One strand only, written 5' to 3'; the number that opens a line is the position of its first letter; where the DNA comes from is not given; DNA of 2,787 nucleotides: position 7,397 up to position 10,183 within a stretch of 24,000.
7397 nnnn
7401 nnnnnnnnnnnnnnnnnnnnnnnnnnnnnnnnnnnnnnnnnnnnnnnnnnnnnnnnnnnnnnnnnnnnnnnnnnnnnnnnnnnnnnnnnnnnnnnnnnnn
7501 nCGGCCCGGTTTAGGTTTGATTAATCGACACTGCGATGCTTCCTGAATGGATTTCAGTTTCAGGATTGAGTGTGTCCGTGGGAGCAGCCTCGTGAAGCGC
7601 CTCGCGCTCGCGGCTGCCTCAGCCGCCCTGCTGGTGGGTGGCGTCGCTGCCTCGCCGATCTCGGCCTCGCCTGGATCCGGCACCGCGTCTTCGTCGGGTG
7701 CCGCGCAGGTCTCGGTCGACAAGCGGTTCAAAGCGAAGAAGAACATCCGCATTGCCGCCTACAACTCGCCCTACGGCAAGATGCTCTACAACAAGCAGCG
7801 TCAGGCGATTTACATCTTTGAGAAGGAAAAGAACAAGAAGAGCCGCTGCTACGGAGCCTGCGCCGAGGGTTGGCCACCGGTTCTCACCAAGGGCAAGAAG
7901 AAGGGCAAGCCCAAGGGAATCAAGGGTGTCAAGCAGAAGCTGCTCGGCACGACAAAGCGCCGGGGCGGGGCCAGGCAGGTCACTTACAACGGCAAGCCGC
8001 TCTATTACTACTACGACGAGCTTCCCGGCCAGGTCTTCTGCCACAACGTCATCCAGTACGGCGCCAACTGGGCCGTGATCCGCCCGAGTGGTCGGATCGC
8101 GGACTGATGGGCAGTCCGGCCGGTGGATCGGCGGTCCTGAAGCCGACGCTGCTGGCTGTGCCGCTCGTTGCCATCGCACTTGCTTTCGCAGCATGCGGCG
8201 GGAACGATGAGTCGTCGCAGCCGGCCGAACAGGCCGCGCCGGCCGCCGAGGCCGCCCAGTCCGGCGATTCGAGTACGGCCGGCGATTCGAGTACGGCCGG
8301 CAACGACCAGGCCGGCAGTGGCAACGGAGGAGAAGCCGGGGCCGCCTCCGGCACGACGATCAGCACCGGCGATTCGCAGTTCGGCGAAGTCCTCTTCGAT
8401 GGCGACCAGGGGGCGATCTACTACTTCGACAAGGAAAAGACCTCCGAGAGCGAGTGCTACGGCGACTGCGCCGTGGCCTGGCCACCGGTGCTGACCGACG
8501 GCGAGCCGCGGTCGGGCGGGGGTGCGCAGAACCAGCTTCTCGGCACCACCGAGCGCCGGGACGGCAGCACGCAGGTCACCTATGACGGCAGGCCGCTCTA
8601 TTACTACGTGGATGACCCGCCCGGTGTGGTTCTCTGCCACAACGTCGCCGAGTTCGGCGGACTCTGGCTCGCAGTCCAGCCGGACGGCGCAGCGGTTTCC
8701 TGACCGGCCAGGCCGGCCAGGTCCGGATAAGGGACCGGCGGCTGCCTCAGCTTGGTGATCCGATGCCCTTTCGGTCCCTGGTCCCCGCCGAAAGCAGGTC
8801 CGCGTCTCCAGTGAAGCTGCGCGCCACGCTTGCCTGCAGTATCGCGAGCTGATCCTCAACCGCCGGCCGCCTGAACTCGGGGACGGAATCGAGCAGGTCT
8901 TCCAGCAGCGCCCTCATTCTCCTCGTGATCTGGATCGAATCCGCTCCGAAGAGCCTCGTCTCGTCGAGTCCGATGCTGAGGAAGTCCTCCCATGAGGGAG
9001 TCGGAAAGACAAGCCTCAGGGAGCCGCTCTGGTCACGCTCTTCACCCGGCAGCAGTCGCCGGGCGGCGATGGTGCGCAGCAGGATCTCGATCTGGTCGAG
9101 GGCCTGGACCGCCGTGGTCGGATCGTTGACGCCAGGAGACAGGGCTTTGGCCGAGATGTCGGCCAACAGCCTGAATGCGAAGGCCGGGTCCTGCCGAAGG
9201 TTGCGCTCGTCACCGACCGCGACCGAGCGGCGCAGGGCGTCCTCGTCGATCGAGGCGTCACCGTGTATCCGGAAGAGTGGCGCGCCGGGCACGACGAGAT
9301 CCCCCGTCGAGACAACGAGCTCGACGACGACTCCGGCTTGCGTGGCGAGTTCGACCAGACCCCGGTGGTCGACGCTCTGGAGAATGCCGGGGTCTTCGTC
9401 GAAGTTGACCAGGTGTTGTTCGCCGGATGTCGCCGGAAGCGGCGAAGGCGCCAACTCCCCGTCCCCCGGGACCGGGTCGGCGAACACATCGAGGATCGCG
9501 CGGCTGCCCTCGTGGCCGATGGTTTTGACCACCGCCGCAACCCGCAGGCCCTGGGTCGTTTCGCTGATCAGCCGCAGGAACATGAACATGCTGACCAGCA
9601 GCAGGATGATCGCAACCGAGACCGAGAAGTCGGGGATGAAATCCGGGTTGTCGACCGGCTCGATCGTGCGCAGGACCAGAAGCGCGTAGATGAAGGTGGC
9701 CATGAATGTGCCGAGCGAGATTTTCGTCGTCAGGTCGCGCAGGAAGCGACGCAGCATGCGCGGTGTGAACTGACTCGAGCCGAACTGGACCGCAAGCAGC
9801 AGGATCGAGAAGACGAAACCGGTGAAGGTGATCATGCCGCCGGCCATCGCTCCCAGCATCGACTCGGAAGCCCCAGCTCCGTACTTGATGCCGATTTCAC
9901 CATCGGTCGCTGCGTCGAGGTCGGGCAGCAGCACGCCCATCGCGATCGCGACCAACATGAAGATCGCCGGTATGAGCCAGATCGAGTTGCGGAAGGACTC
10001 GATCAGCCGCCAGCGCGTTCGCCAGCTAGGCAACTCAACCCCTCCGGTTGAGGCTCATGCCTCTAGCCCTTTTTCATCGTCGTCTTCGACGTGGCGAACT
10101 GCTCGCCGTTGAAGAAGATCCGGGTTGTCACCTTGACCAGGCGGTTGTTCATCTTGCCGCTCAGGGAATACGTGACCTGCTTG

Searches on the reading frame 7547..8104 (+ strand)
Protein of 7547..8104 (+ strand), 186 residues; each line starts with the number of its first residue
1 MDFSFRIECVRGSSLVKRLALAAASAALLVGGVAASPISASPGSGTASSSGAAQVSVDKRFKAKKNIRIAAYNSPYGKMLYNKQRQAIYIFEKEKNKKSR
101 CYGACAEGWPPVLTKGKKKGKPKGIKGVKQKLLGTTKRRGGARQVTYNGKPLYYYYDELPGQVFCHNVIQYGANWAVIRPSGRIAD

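Call 23: search_protein_families(library=pfam, proteins=[window:7547-8104:+], max_evalue=0.001)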
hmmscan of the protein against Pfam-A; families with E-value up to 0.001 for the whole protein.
window:7547-8104:+ (186 aa): 1 family
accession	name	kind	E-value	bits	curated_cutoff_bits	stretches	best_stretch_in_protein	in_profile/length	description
PF03640.20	Lipoprotein_15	-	3.1e-15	55.8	24.4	2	134-178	1-46/47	Secreted repeat of unknown function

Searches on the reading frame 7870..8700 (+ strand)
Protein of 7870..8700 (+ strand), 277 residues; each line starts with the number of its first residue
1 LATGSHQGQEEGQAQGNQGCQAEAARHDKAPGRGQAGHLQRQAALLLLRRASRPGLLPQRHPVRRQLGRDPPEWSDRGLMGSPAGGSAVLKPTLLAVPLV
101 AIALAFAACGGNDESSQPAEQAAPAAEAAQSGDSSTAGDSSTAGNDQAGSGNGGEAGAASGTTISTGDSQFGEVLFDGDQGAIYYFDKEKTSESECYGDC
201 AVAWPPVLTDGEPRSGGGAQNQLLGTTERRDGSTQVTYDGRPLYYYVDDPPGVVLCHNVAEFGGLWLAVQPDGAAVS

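Call 23: search_protein_families(library=pfam, proteins=[window:7870-8700:+], max_evalue=0.001)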
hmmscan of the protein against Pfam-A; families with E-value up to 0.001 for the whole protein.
window:7870-8700:+ (277 aa): 1 family
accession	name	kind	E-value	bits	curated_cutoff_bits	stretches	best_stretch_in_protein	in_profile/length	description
PF03640.20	Lipoprotein_15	-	2.3e-16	59.4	24.4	2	225-269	1-46/47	Secreted repeat of unknown function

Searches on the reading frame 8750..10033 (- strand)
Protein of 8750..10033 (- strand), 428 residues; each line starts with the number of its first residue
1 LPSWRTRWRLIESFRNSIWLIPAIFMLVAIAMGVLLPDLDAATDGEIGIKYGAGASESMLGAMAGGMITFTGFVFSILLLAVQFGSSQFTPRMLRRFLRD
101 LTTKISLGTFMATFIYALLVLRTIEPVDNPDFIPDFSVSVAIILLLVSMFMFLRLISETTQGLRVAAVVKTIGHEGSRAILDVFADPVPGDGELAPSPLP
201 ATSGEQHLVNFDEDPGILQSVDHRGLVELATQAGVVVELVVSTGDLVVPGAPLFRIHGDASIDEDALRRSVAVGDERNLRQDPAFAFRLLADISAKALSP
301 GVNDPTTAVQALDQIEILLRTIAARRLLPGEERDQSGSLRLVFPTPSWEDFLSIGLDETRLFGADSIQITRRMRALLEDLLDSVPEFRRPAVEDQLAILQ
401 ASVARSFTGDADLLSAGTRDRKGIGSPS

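Call 23: search_protein_families(library=pfam, proteins=[window:8750-10033:-], max_evalue=0.001)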
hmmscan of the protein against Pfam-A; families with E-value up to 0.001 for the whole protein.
window:8750-10033:- (428 aa): 1 family
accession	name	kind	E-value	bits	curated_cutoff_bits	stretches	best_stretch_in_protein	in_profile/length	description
PF10011.15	DUF2254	-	4.6e-102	342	28.8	1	15-378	1-367/368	Predicted membrane protein (DUF2254)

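Call 56: search_protein_families(library=ncbifam, proteins=[window:8750-10033:-], max_evalue=0.001)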
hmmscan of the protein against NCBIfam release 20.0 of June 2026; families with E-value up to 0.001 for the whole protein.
window:8750-10033:- (428 aa): 0 families
